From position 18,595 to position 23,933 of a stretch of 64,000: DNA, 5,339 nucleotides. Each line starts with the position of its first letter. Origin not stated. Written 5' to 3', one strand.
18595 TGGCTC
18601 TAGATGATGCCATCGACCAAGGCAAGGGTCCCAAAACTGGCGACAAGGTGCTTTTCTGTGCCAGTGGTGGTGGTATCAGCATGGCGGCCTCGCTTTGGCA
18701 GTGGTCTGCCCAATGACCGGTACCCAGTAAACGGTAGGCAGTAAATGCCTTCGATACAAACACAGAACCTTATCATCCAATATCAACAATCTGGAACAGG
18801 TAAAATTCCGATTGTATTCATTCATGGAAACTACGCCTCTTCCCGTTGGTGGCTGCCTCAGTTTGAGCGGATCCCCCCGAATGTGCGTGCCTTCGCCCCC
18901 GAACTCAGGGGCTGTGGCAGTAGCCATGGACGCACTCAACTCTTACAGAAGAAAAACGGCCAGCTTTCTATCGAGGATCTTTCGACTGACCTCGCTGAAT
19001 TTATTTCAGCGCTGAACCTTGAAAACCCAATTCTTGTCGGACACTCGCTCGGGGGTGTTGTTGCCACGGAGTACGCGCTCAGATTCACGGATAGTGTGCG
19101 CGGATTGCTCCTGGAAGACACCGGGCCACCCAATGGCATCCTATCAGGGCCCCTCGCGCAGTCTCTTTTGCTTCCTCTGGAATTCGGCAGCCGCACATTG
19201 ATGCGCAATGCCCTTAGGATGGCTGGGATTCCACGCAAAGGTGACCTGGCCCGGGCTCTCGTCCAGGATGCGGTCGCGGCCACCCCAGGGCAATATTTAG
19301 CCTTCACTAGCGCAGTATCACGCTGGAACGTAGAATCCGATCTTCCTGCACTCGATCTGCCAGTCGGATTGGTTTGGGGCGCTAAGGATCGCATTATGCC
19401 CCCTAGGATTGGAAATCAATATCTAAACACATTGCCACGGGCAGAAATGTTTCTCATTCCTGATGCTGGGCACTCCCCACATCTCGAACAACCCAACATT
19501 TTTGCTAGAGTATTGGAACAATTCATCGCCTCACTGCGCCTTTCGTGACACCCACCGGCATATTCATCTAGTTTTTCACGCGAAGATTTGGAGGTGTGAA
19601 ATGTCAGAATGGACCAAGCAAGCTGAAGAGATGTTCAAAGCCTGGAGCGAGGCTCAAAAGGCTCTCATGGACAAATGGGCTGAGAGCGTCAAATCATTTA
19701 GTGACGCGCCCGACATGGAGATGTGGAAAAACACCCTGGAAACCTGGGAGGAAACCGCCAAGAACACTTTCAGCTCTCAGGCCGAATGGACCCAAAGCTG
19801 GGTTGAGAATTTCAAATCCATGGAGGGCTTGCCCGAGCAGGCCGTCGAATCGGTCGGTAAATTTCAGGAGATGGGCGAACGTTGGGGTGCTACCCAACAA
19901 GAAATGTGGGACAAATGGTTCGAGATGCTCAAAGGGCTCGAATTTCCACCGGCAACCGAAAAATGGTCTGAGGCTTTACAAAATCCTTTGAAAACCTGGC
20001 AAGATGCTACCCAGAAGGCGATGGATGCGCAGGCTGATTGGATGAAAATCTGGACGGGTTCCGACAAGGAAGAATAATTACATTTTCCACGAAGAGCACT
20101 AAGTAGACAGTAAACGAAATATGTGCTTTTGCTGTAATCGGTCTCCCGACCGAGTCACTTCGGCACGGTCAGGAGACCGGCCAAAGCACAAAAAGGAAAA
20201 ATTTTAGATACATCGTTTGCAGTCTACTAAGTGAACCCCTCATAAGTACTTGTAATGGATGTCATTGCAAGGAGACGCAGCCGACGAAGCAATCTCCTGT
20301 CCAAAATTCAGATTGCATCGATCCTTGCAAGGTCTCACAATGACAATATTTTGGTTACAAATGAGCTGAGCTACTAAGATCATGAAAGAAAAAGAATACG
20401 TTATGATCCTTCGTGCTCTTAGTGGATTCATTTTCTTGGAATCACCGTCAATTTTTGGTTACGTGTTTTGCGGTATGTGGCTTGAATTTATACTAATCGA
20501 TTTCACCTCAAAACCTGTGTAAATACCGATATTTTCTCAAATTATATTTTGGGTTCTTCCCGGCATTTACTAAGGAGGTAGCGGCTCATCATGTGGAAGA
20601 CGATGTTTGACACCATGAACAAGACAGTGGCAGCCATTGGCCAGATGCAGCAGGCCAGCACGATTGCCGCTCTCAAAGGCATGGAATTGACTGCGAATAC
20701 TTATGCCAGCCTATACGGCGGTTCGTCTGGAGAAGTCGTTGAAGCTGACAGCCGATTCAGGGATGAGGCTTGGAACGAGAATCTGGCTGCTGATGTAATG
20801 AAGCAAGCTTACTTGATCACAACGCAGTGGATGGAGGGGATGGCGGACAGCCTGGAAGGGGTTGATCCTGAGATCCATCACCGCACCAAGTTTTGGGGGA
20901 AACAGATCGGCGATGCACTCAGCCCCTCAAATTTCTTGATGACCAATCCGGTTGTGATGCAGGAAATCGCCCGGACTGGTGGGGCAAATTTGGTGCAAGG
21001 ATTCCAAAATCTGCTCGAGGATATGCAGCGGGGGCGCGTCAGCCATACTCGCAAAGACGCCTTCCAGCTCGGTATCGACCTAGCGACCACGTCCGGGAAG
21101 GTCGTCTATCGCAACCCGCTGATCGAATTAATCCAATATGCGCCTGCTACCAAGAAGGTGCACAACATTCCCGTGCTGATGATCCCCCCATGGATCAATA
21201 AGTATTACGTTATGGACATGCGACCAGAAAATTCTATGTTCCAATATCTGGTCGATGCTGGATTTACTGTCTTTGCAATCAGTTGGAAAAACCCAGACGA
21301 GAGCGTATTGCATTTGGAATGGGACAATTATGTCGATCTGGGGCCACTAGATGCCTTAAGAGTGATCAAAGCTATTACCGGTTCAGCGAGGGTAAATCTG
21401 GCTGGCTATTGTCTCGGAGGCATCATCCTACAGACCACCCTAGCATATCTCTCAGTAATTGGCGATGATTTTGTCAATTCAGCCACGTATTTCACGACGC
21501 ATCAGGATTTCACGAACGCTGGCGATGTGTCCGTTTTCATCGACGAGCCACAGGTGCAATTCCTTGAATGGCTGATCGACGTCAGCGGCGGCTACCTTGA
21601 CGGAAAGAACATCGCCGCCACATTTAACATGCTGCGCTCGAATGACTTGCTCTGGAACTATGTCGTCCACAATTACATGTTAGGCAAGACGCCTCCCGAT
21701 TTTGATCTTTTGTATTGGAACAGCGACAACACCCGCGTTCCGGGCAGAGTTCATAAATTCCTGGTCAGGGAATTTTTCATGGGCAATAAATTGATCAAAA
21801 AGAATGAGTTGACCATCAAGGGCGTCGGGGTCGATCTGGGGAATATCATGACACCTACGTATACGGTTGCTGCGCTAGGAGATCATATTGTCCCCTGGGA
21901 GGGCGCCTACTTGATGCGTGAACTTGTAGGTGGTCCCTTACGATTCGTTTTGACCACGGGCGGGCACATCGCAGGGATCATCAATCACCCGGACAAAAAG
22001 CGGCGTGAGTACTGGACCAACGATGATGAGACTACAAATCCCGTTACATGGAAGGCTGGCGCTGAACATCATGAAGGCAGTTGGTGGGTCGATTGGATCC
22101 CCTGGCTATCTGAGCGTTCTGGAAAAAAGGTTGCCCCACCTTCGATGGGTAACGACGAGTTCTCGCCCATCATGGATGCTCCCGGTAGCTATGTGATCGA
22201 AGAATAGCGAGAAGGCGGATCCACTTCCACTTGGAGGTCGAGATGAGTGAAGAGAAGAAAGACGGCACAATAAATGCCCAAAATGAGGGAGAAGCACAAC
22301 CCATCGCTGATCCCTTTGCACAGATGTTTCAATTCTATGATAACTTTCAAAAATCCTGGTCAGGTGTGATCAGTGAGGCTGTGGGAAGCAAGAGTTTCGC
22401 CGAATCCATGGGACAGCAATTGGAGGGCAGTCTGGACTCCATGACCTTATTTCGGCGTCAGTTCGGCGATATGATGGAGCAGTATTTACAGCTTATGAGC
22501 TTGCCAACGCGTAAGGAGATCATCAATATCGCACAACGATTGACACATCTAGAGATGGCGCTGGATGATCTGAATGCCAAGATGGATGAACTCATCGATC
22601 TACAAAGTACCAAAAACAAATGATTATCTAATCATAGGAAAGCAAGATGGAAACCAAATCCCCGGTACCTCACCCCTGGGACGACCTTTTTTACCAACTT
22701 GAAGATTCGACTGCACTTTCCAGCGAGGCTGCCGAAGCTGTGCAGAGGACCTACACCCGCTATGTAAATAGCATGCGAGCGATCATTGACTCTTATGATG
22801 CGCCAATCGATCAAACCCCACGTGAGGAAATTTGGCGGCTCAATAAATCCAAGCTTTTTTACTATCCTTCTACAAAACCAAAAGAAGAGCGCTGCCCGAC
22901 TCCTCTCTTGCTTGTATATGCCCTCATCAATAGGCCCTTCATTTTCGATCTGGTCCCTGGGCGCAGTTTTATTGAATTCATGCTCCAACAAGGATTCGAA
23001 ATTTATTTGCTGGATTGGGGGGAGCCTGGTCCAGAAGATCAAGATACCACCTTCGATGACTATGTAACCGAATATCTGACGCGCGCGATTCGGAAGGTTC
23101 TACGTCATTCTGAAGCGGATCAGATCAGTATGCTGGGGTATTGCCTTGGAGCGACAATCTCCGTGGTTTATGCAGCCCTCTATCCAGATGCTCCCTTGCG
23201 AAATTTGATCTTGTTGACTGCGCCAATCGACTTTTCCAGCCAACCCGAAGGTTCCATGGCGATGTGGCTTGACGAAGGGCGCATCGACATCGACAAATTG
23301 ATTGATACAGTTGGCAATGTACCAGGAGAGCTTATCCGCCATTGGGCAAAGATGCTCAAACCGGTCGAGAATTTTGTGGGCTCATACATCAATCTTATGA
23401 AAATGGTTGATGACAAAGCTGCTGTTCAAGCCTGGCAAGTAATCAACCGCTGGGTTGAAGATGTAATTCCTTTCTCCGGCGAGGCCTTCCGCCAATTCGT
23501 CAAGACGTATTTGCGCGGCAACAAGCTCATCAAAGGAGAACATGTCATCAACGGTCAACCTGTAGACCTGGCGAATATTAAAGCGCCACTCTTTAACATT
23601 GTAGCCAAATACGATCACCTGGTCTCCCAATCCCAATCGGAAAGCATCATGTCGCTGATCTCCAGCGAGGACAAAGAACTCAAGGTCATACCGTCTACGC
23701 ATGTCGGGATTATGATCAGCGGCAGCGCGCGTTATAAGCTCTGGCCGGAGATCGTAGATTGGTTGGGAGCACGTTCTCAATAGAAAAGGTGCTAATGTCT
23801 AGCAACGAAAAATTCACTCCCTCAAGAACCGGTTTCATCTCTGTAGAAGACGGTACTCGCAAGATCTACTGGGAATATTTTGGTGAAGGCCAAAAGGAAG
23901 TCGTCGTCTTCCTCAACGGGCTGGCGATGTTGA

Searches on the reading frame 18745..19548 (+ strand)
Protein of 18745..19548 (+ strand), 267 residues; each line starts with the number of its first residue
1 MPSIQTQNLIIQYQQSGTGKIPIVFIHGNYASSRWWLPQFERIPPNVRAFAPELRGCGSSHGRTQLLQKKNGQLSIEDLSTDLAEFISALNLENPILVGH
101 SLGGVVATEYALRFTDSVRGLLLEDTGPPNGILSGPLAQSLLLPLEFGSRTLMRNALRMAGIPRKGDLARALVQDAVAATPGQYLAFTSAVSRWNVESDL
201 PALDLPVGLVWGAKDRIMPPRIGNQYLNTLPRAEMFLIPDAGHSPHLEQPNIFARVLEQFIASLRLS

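Call 94: search_protein_families(library=pfam, proteins=[window:18745-19548:+], max_evalue=0.00001)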
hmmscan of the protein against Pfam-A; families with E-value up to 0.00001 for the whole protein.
window:18745-19548:+ (267 aa): 3 families
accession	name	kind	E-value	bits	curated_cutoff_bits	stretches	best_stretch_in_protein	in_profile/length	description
PF12697.13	Abhydrolase_6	-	4e-28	100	26.3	1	23-255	1-216/217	Alpha/beta hydrolase family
PF00561.26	Abhydrolase_1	-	1.2e-25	91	25.8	1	22-128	2-103/245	alpha/beta hydrolase fold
PF12146.15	Hydrolase_4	-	5e-12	46.1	27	1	23-249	7-238/239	Serine aminopeptidase, S33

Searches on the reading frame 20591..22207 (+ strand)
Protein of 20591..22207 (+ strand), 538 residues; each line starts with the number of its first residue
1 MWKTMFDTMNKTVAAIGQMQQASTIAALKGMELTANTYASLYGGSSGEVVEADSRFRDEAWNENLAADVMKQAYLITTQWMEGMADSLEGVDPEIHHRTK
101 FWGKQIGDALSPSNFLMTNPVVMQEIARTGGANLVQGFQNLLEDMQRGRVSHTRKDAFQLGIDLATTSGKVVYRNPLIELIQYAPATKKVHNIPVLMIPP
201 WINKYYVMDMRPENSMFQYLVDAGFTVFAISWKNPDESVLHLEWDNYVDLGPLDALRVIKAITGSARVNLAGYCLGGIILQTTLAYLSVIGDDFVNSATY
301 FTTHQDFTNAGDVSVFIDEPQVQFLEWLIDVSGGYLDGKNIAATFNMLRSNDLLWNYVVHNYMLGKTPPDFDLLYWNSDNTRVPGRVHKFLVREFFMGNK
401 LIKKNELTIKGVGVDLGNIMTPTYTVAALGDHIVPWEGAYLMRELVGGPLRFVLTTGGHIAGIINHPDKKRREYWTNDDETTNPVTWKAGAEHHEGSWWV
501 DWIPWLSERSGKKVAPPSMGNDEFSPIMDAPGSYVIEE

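Call 94: search_protein_families(library=pfam, proteins=[window:20591-22207:+], max_evalue=0.00001)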
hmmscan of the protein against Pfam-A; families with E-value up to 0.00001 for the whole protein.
window:20591-22207:+ (538 aa): 3 families
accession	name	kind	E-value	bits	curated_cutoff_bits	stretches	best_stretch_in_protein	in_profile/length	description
PF07167.19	PhaC_N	-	2.8e-63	213.2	23.7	1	53-220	2-173/173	Poly-beta-hydroxybutyrate polymerase (PhaC) N-terminus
PF00561.26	Abhydrolase_1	-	2.9e-14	53.8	25.8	1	213-462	18-241/245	alpha/beta hydrolase fold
PF11339.14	DUF3141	-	3.5e-06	26.3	29.7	1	330-438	206-316/582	Protein of unknown function (DUF3141)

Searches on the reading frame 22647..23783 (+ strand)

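Call 94: search_protein_families(library=pfam, proteins=[window:22647-23783:+], max_evalue=0.00001)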
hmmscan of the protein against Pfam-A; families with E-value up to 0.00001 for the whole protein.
window:22647-23783:+ (378 aa): 2 families
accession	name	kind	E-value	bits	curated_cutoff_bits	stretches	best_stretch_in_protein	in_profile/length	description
PF00561.26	Abhydrolase_1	-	8.7e-13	48.9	25.8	1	108-353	19-239/245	alpha/beta hydrolase fold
PF12146.15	Hydrolase_4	-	7.3e-09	35.7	27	0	108-196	23-113/239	Serine aminopeptidase, S33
